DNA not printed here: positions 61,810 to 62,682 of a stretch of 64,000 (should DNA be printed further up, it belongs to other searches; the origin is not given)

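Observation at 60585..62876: PadR-controlled three-gene envelope module: beta-barrel plus two uncharacterised membrane proteins with metal/heme-type ligands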

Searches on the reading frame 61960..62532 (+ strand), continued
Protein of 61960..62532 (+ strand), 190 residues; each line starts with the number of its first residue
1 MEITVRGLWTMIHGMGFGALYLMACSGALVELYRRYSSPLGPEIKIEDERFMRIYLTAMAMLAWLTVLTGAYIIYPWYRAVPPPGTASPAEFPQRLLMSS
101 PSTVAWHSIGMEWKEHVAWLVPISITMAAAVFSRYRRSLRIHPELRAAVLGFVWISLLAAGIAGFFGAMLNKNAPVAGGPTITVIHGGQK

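Call 48: find_related_loci(query=A5, collection=genome_contigs, flank=6000)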
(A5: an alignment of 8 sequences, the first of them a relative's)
Query A5 (177 aa) in genome_contigs; peptide patterns used: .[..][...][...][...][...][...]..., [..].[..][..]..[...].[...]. (x = any residue, [..] = any of these).
599 stretches matched a pattern (row limit reached: there are more); 590 encode a relative of the query (tblastn E <= 1e-3); the best 80 are kept; 80 distinct loci.
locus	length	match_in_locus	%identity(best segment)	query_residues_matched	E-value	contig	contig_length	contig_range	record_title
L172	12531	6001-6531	48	1-177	2e-50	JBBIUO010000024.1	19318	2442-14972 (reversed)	MAG: Chloroflexota bacterium isolate QNS170220_bin_55 NODE_1017_length_19318_cov_4.641437, whole genome shotgun sequence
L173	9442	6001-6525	47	1-176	2e-49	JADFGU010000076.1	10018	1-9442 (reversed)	MAG: Planctomycetota bacterium isolate B31T1B8 B31T1B8_NODE13574, whole genome shotgun sequence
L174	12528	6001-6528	45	1-177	6e-49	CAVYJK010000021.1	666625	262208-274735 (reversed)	MAG: uncultured delta proteobacterium isolate MFD01299.bin.2.17 genome assembly, contig: contig_21544, whole genome shot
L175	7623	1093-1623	46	1-177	3e-48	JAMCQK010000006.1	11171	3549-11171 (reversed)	MAG: Deinococcus sp. isolate FK_Sedi_A_Bin.47 NODE_15243_length_11171_cov_4.12912, whole genome shotgun sequence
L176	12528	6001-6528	47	1-176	4e-48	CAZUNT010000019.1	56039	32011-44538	MAG TPA_asm: uncultured Caldilineaceae bacterium isolate binchicken_co7_199 genome assembly, contig: NODE_1014_length_56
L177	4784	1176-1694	46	4-176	5e-48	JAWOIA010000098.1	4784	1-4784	MAG: Desulfosarcina sp. isolate CWP5-1.bin.79 k191_1813899, whole genome shotgun sequence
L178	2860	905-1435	45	1-177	1e-47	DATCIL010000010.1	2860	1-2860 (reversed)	MAG TPA_asm: Anaerolineales bacterium isolate SMAG_U7858 k141_3502817, whole genome shotgun sequence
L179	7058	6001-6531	46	1-177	3e-47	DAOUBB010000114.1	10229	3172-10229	MAG TPA_asm: Anaerolineae bacterium isolate H68_701 k101_226145, whole genome shotgun sequence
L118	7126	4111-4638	42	1-177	5e-47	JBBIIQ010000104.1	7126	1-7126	MAG: Armatimonadota bacterium isolate PGS172224_bin_142 NODE_9937_length_7126_cov_4.672182, whole genome shotgun sequenc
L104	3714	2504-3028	48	1-176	9e-47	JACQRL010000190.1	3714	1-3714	MAG: Planctomycetota bacterium isolate NC_groundwater_1358_Ag_S-0.2um_39_40 S_p2_S4_coassembly_k141_1818438, whole genom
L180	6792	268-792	47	1-176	1e-46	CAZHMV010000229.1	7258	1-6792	MAG TPA_asm: uncultured Anaerolineales bacterium isolate binchicken_co172_219 genome assembly, contig: NODE_9831_length_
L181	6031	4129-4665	45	1-177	7e-47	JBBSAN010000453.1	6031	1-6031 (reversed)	MAG: Chloroflexia bacterium isolate La6_metabat2.004 La6_metabat2.004_K_1446700_L_6031_cov_10.0000, whole genome shotgun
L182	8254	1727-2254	46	1-176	2e-46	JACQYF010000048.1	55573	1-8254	MAG: Chloroflexi bacterium isolate NC_groundwater_1534_Pr4_S-0.65um_60_13 SR1-18-Sp65_coassembly_scaffold_76666, whole g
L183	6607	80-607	47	1-177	6e-46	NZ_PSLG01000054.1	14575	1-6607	MAG: Thermoflexus sp. isolate ERB_21_2 NODE_1346_length_14575_cov_15.617837, whole genome shotgun sequence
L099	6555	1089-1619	46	1-177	1e-45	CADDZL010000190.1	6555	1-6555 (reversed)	Chloroflexi bacterium isolate 22 genome assembly, contig: NODE_9196_length_6555_cov_5.654169, whole genome shotgun seque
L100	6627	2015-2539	44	1-176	5e-45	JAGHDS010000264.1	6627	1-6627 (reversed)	MAG: Anaerolineae bacterium isolate AUK314 PB_MBMC_268_c_000000000521, whole genome shotgun sequence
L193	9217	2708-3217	45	1-177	9e-44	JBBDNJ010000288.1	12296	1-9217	MAG: Candidatus Binatia bacterium isolate LejiaB_54_11 Lejia_B_6599_length_12296_cov_6, whole genome shotgun sequence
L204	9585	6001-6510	44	1-177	2e-42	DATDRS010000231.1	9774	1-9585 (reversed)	MAG TPA_asm: Anaerolineales bacterium isolate SMAG_U7983 k141_3187100, whole genome shotgun sequence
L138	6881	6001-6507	44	1-176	9e-42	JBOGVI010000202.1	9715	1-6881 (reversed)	MAG: Actinomycetota bacterium isolate M3-S_metabat2.bin.172 k127_1682121, whole genome shotgun sequence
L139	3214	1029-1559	44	1-177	7e-42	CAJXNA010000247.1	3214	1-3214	MAG TPA_asm: uncultured Chloroflexi bacterium isolate SRR5189789_bin.6_MetaBAT_v2.12.1_MAG genome assembly, contig: NODE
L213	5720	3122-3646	42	1-177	5e-41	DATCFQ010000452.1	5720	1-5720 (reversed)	MAG TPA_asm: Caulobacteraceae bacterium isolate SMAG_U7784 k141_331457, whole genome shotgun sequence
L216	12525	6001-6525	43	1-177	4e-41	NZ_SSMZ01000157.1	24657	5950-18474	MAG: Phenylobacterium sp. isolate LY.27 157, whole genome shotgun sequence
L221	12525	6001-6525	43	1-177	2e-40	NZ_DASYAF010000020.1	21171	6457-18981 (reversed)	MAG: Phenylobacterium sp. isolate SMAG_U4872 k141_3968775, whole genome shotgun sequence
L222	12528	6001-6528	43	1-177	2e-40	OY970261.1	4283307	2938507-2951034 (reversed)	MAG: Candidatus Aminicenantes bacterium isolate MFD04408.bin.1.29 genome assembly, chromosome: 1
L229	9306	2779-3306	40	1-176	9e-40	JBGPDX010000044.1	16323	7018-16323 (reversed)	MAG: Candidatus Limnocylindria bacterium isolate OBJ_0618_050_14 k141_777316_length_16323_cov_49.3910, whole genome shot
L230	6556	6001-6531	42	1-177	7e-40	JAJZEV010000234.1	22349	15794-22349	MAG: Proteobacteria bacterium isolate LL2.bin50 NODE_2232_length_22349_cov_9.00185, whole genome shotgun sequence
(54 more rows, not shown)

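Call 52: search_protein_families(library=pfam, proteins=[L105:2601-5303:+, L105:5300-5674:+, L105:1498-1908:+, L112:7181-7618:+, L112:8245-8826:+, L151:7031-7375:+, L151:3683-5173:-, L213:4074-4841:+, L216:6905-7669:+, L100:3-1907:+], max_evalue=0.001)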
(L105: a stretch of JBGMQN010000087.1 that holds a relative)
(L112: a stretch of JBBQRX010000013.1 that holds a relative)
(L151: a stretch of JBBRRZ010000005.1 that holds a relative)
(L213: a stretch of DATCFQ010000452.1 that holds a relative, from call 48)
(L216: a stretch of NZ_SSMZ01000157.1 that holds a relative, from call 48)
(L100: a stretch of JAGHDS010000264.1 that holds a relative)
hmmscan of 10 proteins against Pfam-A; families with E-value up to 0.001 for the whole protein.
L105:2601-5303:+ (900 aa): 5 families
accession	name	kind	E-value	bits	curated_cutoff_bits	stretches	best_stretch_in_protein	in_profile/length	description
PF00122.25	E1-E2_ATPase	-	3.6e-59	199.8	28.1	1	378-559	2-181/181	E1-E2 ATPase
PF00702.32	Hydrolase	-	8.6e-34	118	26.4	1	576-792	2-191/191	haloacid dehalogenase-like hydrolase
PF00403.32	HMA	-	3.6e-26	91.8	24.8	2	82-140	4-62/62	Heavy-metal-associated domain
PF04945.19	YHS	-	2.1e-13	50.5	30.3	1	3-48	2-46/47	YHS domain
PF08282.18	Hydrolase_3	-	0.00018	21.7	20.9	0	771-824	202-255/255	haloacid dehalogenase-like hydrolase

L105:5300-5674:+ (124 aa): 1 family
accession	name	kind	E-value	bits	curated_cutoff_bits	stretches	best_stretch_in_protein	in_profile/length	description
PF13473.12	Cupredoxin_1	-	3.9e-19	69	27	1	16-123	2-104/104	Cupredoxin-like domain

L105:1498-1908:+ (136 aa): 1 family
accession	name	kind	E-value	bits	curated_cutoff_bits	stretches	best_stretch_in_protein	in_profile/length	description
PF03625.19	DUF302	-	2.6e-24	85.3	23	1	40-101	1-62/63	Domain of unknown function DUF302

L112:7181-7618:+ (145 aa): 1 family
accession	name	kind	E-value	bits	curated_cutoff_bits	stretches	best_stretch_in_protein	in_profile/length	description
PF03625.19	DUF302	-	2.9e-26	91.5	23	1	49-111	1-63/63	Domain of unknown function DUF302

L112:8245-8826:+ (193 aa): 1 family
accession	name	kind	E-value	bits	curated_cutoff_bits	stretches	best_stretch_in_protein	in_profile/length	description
PF00581.25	Rhodanese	-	1.4e-10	41.9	22.2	1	131-182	50-101/102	Rhodanese-like domain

L151:7031-7375:+ (114 aa): 0 families

L151:3683-5173:- (496 aa): 6 families
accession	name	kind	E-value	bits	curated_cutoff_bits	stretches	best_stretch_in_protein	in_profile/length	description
PF02518.31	HATPase_c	-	2.9e-09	37.8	26.4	1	398-492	3-109/111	Histidine kinase-, DNA gyrase B-, and HSP90-like ATPase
PF07730.19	HisKA_3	-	1.2e-08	35.8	24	1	295-359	1-68/68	Histidine kinase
PF13188.13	PAS_8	-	2.9e-07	30.6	21.8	1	167-212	1-43/65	PAS domain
PF00989.32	PAS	-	2.5e-05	24.7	22.6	1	168-214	2-48/113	PAS fold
PF13581.12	HATPase_c_2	-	3.7e-05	24.2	27.4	1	362-447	5-82/127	Histidine kinase-like ATPase domain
PF05231.19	MASE1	-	0.00021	21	29.8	1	41-111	175-253/299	MASE1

L213:4074-4841:+ (255 aa): 0 families

L216:6905-7669:+ (254 aa): 0 families

L100:3-1907:+ (634 aa): 5 families
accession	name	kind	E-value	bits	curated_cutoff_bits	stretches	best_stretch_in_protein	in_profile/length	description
PF00122.25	E1-E2_ATPase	-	2.5e-53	180.7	28.1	1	121-300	2-180/181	E1-E2 ATPase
PF00702.32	Hydrolase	-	8.9e-37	127.8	26.4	1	317-535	1-191/191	haloacid dehalogenase-like hydrolase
PF08282.18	Hydrolase_3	-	8.5e-08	32.7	20.9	1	510-560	198-248/255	haloacid dehalogenase-like hydrolase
PF12710.13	HAD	-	9.2e-08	33.2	27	1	443-531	75-188/189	haloacid dehalogenase-like hydrolase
PF13419.12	HAD_2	-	0.00024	21.7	23.8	0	457-534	83-171/178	Haloacid dehalogenase-like hydrolase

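Call 54: search_protein_families(library=ncbifam, proteins=[L122:450-3629:+, L122:3812-5149:+, L122:5162-5965:+, L105:2601-5303:+, L113:691-3300:+, L100:3-1907:+, L153:7211-8515:+, L153:8490-9158:+, L216:4609-5949:+, L204:7189-9585:+], max_evalue=0.00001)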
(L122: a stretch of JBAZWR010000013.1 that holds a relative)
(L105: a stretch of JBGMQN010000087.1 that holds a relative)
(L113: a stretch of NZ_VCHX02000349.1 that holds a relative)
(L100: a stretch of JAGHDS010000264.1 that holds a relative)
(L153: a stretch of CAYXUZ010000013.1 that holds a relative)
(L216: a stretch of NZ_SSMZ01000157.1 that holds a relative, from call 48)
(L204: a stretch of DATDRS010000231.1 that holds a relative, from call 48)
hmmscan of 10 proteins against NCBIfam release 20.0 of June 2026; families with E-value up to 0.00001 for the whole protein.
L122:450-3629:+ (1059 aa): 11 families
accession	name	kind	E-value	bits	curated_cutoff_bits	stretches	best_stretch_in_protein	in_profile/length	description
TIGR00914.1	2A0601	subfamily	0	1125.7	701.45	1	1-1057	1-1039/1051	CusA/CzcA family heavy metal efflux RND transporter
NF033617.1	RND_permease_2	subfamily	3.2e-128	429.2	1250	1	18-1052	13-1006/1009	multidrug efflux RND transporter permease subunit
NF000282.2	RND_permease_1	subfamily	3.1e-100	336.6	1250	1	10-1052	6-1026/1029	multidrug efflux RND transporter permease subunit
TIGR00915.1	2A0602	subfamily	2.8e-86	290.4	940.35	1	16-1053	13-1028/1050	efflux RND transporter permease subunit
NF007905.0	PRK10614.1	equivalog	4.2e-65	220.1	1774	1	18-1053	16-1008/1025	multidrug efflux RND transporter permease subunit MdtC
NF007133.0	PRK09579.1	equivalog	1.4e-62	211.5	1763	2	18-604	19-596/1017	multidrug efflux RND transporter permease subunit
NF007131.0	PRK09577.1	equivalog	3.7e-59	200.4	1768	2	13-631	10-634/1045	multidrug efflux RND transporter permease subunit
NF007798.0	PRK10503.1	equivalog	9.3e-57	192.3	1584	2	17-771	25-769/1040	MdtB/MuxB family multidrug efflux RND transporter permease subunit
NF007842.1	PRK10555.1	equivalog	2.4e-55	187.9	1854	2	16-585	12-590/1036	multidrug efflux RND transporter permease AcrD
NF000037.1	RND_perm_OqxB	exception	4e-51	173.9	2200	2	11-503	10-501/1050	multidrug efflux RND transporter permease subunit OqxB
NF011706.2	PRK15127.1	equivalog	3.1e-44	151.2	2150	2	11-594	8-601/1049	multidrug efflux RND transporter permease subunit AcrB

L122:3812-5149:+ (445 aa): 0 families

L122:5162-5965:+ (267 aa): 0 families

L105:2601-5303:+ (900 aa): 28 families (the best 25 are shown)
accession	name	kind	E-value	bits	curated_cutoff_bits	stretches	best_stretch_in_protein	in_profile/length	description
NF007952.0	PRK10671.1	equivalog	3.5e-226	753.2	1316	2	147-893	106-837/838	copper-exporting P-type ATPase CopA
TIGR01525.1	ATPase-IB_hvy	subfamily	4.4e-184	613.5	346.25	1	310-887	1-560/560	heavy metal translocating P-type ATPase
TIGR01511.1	ATPase-IB1_Cu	subfamily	1.7e-176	588.3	397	1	292-888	2-542/542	copper-translocating P-type ATPase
NF008262.1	PRK11033.1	equivalog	8.3e-125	417.9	1005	1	347-890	198-728/731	zinc/cadmium/mercury/lead-transporting ATPase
TIGR01512.1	ATPase-IB2_Cd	subfamily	1.8e-119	399.7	313.5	2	345-664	19-303/494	cadmium family heavy metal-translocating P-type ATPase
NF033775.1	P_type_ZntA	exception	5.7e-108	362.1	1240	1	346-891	202-730/732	Zn(II)/Cd(II)/Pb(II) translocating P-type ATPase ZntA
TIGR01494.1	ATPase_P-type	subfamily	1.2e-90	304.2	62.3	1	350-856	2-464/478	HAD-IC family P-type ATPase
TIGR01647.1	ATPase-IIIA_H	equivalog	5e-60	203.5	615.5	2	328-751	45-483/755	plasma-membrane proton-efflux P-type ATPase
TIGR01497.1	kdpB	equivalog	7.3e-60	202.8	527.9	1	361-810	88-546/675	potassium-transporting ATPase subunit KdpB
NF010609.0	PRK14010.1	equivalog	6.2e-54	183.3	1323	1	332-810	52-541/673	K(+)-transporting ATPase subunit B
TIGR01517.1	ATPase-IIB_Ca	equivalog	8.3e-47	159.9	507.05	2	339-588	114-373/882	calcium-translocating P-type ATPase, PMCA-type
TIGR01116.1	ATPase-IIA1_Ca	equivalog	4.8e-35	120.9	703.4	2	700-837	456-608/799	calcium-translocating P-type ATPase, SERCA-type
TIGR01524.1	ATPase-IIIB_Mg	equivalog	1.8e-32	112.1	610.75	2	752-833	582-663/867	magnesium-translocating P-type ATPase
TIGR01657.1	P-ATPase-V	hypoth_equivalog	5.4e-32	110.3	618.25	2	345-444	194-294/1055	ATP13A2 family polyamine export P-type ATPase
NF011702.0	PRK15122.1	subfamily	7.5e-32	110.2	975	2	752-821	621-690/907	magnesium-translocating P-type ATPase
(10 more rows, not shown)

L113:691-3300:+ (869 aa): 19 families
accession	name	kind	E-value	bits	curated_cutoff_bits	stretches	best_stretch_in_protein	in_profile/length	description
NF007952.0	PRK10671.1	equivalog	2e-194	648.2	1316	1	193-833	187-835/838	copper-exporting P-type ATPase CopA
TIGR01525.1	ATPase-IB_hvy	subfamily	6e-185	616.3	346.25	1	260-829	1-560/560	heavy metal translocating P-type ATPase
TIGR01511.1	ATPase-IB1_Cu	subfamily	9.8e-176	585.8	397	1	242-830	2-542/542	copper-translocating P-type ATPase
TIGR01512.1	ATPase-IB2_Cd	subfamily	6e-119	397.9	313.5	2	298-623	22-320/494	cadmium family heavy metal-translocating P-type ATPase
NF008262.1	PRK11033.1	equivalog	3.9e-106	356.2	1005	1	295-831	197-729/731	zinc/cadmium/mercury/lead-transporting ATPase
NF033775.1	P_type_ZntA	exception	2.8e-96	323.5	1240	1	298-831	204-730/732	Zn(II)/Cd(II)/Pb(II) translocating P-type ATPase ZntA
TIGR01494.1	ATPase_P-type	subfamily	2.8e-87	293.2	62.3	1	299-800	1-467/478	HAD-IC family P-type ATPase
TIGR01497.1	kdpB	equivalog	1.8e-58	198.2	527.9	1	276-767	46-561/675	potassium-transporting ATPase subunit KdpB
TIGR01647.1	ATPase-IIIA_H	equivalog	8.8e-54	182.9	615.5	2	294-693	55-483/755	plasma-membrane proton-efflux P-type ATPase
NF010609.0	PRK14010.1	equivalog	2.5e-51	174.7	1323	1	275-758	45-547/673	K(+)-transporting ATPase subunit B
TIGR01517.1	ATPase-IIB_Ca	equivalog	1.2e-39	136.2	507.05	2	645-793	537-706/882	calcium-translocating P-type ATPase, PMCA-type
TIGR01657.1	P-ATPase-V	hypoth_equivalog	5.2e-35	120.3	618.25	2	692-775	780-861/1055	ATP13A2 family polyamine export P-type ATPase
TIGR01522.1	ATPase-IIA2_Ca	equivalog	4.6e-31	107.4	798.3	2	694-785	567-659/854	calcium-transporting P-type ATPase, PMR1-type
NF011702.0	PRK15122.1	subfamily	1.1e-30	106.3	975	2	685-782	612-709/907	magnesium-translocating P-type ATPase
TIGR01116.1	ATPase-IIA1_Ca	equivalog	1.8e-30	105.7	703.4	2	644-782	458-611/799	calcium-translocating P-type ATPase, SERCA-type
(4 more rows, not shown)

L100:3-1907:+ (634 aa): 25 families
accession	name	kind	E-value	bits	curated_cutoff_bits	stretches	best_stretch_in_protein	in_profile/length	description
TIGR01525.1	ATPase-IB_hvy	subfamily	4.7e-185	616.7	346.25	1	59-628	1-559/560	heavy metal translocating P-type ATPase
TIGR01511.1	ATPase-IB1_Cu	subfamily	2.8e-184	614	397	1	41-630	2-542/542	copper-translocating P-type ATPase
NF007952.0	PRK10671.1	equivalog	9.1e-139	464.1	1316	1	26-630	222-832/838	copper-exporting P-type ATPase CopA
TIGR01512.1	ATPase-IB2_Cd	subfamily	1.1e-120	403.6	313.5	2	76-377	7-288/494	cadmium family heavy metal-translocating P-type ATPase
NF008262.1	PRK11033.1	equivalog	1.7e-104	350.8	1005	1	33-630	151-729/731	zinc/cadmium/mercury/lead-transporting ATPase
NF033775.1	P_type_ZntA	exception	6e-92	309.1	1240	1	74-631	191-731/732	Zn(II)/Cd(II)/Pb(II) translocating P-type ATPase ZntA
TIGR01494.1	ATPase_P-type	subfamily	6.6e-86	288.6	62.3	2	429-600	302-465/478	HAD-IC family P-type ATPase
TIGR01497.1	kdpB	equivalog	3e-63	214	527.9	1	102-569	86-562/675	potassium-transporting ATPase subunit KdpB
TIGR01647.1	ATPase-IIIA_H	equivalog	2.1e-59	201.5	615.5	3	70-355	39-325/755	plasma-membrane proton-efflux P-type ATPase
NF010609.0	PRK14010.1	equivalog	1.5e-55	188.7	1323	1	58-568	41-556/673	K(+)-transporting ATPase subunit B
TIGR01517.1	ATPase-IIB_Ca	equivalog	1.3e-40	139.4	507.05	2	129-343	161-386/882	calcium-translocating P-type ATPase, PMCA-type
TIGR01522.1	ATPase-IIA2_Ca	equivalog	2.6e-36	124.8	798.3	3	496-559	568-632/854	calcium-transporting P-type ATPase, PMR1-type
TIGR01657.1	P-ATPase-V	hypoth_equivalog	1.6e-33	115.4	618.25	3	496-541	783-828/1055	ATP13A2 family polyamine export P-type ATPase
TIGR01116.1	ATPase-IIA1_Ca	equivalog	7.4e-33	113.6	703.4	2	445-577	458-605/799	calcium-translocating P-type ATPase, SERCA-type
TIGR01524.1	ATPase-IIIB_Mg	equivalog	1.8e-29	102.2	610.75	2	495-559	582-646/867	magnesium-translocating P-type ATPase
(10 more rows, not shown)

L153:7211-8515:+ (434 aa): 9 families
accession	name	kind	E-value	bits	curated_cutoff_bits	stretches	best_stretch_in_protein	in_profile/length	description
NF052443.1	SensHisKinMctS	equivalog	2.8e-25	88.6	700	1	222-426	245-452/457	two-component system sensor histidine kinase MctS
NF008649.0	PRK11644.1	equivalog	1.3e-24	86.8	408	1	189-422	261-496/499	signal transduction histidine-protein kinase/phosphatase UhpB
NF008184.0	PRK10935.1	equivalog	2.3e-24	86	553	1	219-425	354-562/565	nitrate/nitrite two-component system sensor histidine kinase NarQ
NF047786.1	his_kin_MadS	equivalog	1.7e-23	83.4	500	1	212-421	215-434/434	MadS family sensor histidine kinase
NF007896.0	PRK10600.1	equivalog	1.2e-21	77.1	578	1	222-424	384-587/598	nitrate/nitrite two-component system sensor histidine kinase NarX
NF052531.1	Strep_LiaS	equivalog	2.5e-20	73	450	1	221-422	126-327/328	envelope stress sensor histidine kinase LiaS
NF047322.1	HK_morpho_MacS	equivalog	1.8e-11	43.9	300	1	150-421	108-367/367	MacS family sensor histidine kinase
NF011874.0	PRK15347.1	equivalog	9.3e-07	27.3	852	0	317-427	497-619/921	two component system sensor kinase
NF041832.1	near_NosP_CTERM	subfamily_domain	8.3e-06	25.1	400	0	295-380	80-164/370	NahK/ErcS family hybrid sensor histidine kinase/response regulator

L153:8490-9158:+ (222 aa): 76 families (the best 25 are shown)
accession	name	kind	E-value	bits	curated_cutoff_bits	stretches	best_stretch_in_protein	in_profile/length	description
NF047785.1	respo_reg_MadR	equivalog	3.9e-49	166.8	300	1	3-212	1-205/209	MadR family response regulator transcription factor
NF052445.1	RespRegMctR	equivalog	5.3e-45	153.4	300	1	3-214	2-203/205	two-component system response regulator MctR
NF007935.0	PRK10651.1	equivalog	3.1e-41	140.9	250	1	4-214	8-214/216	two-component system response regulator NarL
NF007018.1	PRK09483.1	equivalog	5.6e-41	140.6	280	1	3-215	2-208/217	UvrY/SirA/GacA family response regulator transcription factor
NF011896.0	PRK15369.1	equivalog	2.4e-40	138.4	242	1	3-213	4-207/211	two component system response regulator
NF007708.0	PRK10403.1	equivalog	1.4e-35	122.7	343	1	3-208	7-206/215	nitrate/nitrite response regulator protein NarP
NF007403.0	PRK09935.1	equivalog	2.2e-29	102.6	271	1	5-214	6-208/210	fimbria biosynthesis transcriptional regulator FimZ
NF007419.0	PRK09958.1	equivalog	6.2e-25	88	251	1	6-215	4-203/204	acid-sensing system DNA-binding response regulator EvgA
NF008098.0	PRK10840.1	equivalog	2e-24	86.3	235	1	3-210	4-205/216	response regulator transcription factor RcsB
NF007685.0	PRK10360.1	equivalog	6.9e-23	81.5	258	1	3-208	2-190/196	response regulator transcription factor UhpA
NF041830.1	RR_TF_ErdR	exception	5.2e-22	78.6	390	1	4-208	3-203/213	response regulator transcription factor ErdR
NF041367.1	CheY_Halo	equivalog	4e-20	72.3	200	1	5-122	1-113/114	chemotaxis protein CheY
NF006900.1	PRK09390.1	equivalog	7.5e-20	71.3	255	1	5-202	7-189/203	response regulator FixJ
NF001965.0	PRK00742.1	subfamily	5.3e-18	65.3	293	1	2-122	3-119/357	chemotaxis-specific protein-glutamate methyltransferase CheB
NF007505.1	PRK10100.1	equivalog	2.9e-17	63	250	1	72-211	63-200/204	biofilm master transcriptional regulator CsgD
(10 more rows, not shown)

L216:4609-5949:+ (446 aa): 174 families (the best 25 are shown)
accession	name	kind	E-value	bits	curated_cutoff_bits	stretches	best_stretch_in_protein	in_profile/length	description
TIGR02142.1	modC_ABC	equivalog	7.4e-84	282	285.05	1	199-404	4-213/353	molybdenum ABC transporter ATP-binding protein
NF008355.0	PRK11144.1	equivalog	5.7e-63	213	434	1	200-402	6-208/353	molybdenum ABC transporter ATP-binding protein ModC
NF008653.0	PRK11650.1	subfamily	1.2e-44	152.9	432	1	220-408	32-220/357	sn-glycerol-3-phosphate ABC transporter ATP-binding protein UgpC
TIGR00968.1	3a0106s01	subfamily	6.5e-41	140.4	342.75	1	218-408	26-216/237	sulfate ABC transporter ATP-binding protein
NF008233.0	PRK11000.1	equivalog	9.1e-41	139.9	568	1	223-407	34-218/369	maltose/maltodextrin ABC transporter ATP-binding protein MalK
TIGR03265.1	PhnT2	equivalog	8.6e-40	137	457.7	1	219-408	31-220/353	putative 2-aminoethylphosphonate ABC transporter ATP-binding protein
NF040933.2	ABC_arch_GlcV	equivalog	8.6e-39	133.4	450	1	223-407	37-226/357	glucose ABC transporter ATP-binding protein GlcV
TIGR03258.1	PhnT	equivalog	5.8e-38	130.9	499.15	1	215-403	31-220/359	2-aminoethylphosphonate ABC transport system ATP-binding subunit PhnT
NF008105.0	PRK10851.1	equivalog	2.9e-37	128.2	502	1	219-408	29-222/362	sulfate/thiosulfate ABC transporter ATP-binding protein CysA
TIGR01187.1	potA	subfamily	4.9e-37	127.7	355.6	1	224-407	2-185/325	polyamine ABC transporter ATP-binding protein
NF006987.0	PRK09452.1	equivalog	5.3e-37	127.4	482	1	222-408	47-233/378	spermidine/putrescine ABC transporter ATP-binding protein PotA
NF040840.2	tungstate_WtpC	equivalog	1.3e-36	126.6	440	1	223-402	31-210/347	tungstate ABC transporter ATP-binding protein WtpC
TIGR01277.1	thiQ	equivalog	9.9e-36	123.3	245.05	1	220-402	26-208/213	thiamine ABC transporter ATP-binding protein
NF008039.0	PRK10771.1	equivalog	1.2e-35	123.1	298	1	220-403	27-210/234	thiamine ABC transporter ATP-binding protein ThiQ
TIGR02982.1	heterocyst_DevA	subfamily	2.2e-34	119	295.8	1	212-401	25-219/220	ABC exporter ATP-binding subunit, DevA family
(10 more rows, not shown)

L204:7189-9585:+ (799 aa): 26 families (the best 25 are shown)
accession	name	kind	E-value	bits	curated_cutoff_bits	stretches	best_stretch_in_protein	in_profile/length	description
NF007952.0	PRK10671.1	equivalog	8.9e-181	603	1316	1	136-799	100-738/838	copper-exporting P-type ATPase CopA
TIGR01525.1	ATPase-IB_hvy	subfamily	1.1e-156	523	346.25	1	304-799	1-473/560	heavy metal translocating P-type ATPase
TIGR01511.1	ATPase-IB1_Cu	subfamily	9e-138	460.5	397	1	286-799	2-450/542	copper-translocating P-type ATPase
NF008262.1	PRK11033.1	equivalog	1.4e-100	337.8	1005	1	343-799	199-641/731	zinc/cadmium/mercury/lead-transporting ATPase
TIGR01512.1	ATPase-IB2_Cd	subfamily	1.6e-100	337.2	313.5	2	342-666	21-304/494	cadmium family heavy metal-translocating P-type ATPase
NF033775.1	P_type_ZntA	exception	1e-89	301.8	1240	1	344-799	205-642/732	Zn(II)/Cd(II)/Pb(II) translocating P-type ATPase ZntA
TIGR01494.1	ATPase_P-type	subfamily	1.1e-77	261.5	62.3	1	345-799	2-407/478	HAD-IC family P-type ATPase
TIGR01497.1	kdpB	equivalog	4.1e-56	190.4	527.9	1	320-799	46-530/675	potassium-transporting ATPase subunit KdpB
NF010609.0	PRK14010.1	equivalog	3e-48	164.5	1323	1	314-799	40-525/673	K(+)-transporting ATPase subunit B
TIGR01647.1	ATPase-IIIA_H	equivalog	1.3e-47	162.4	615.5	2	338-751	55-482/755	plasma-membrane proton-efflux P-type ATPase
TIGR01517.1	ATPase-IIB_Ca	equivalog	3.9e-34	118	507.05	2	374-601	154-391/882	calcium-translocating P-type ATPase, PMCA-type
TIGR01657.1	P-ATPase-V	hypoth_equivalog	2.2e-32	111.6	618.25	3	336-436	190-291/1055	ATP13A2 family polyamine export P-type ATPase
TIGR01522.1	ATPase-IIA2_Ca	equivalog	4.7e-27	94.1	798.3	2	342-605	83-353/854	calcium-transporting P-type ATPase, PMR1-type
TIGR01116.1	ATPase-IIA1_Ca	equivalog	5e-26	91.1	703.4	2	703-799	458-565/799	calcium-translocating P-type ATPase, SERCA-type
TIGR01523.1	ATPase-IID_K-Na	equivalog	6.2e-23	80.4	645.05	1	342-436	88-179/997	potassium/sodium efflux P-type ATPase, fungal-type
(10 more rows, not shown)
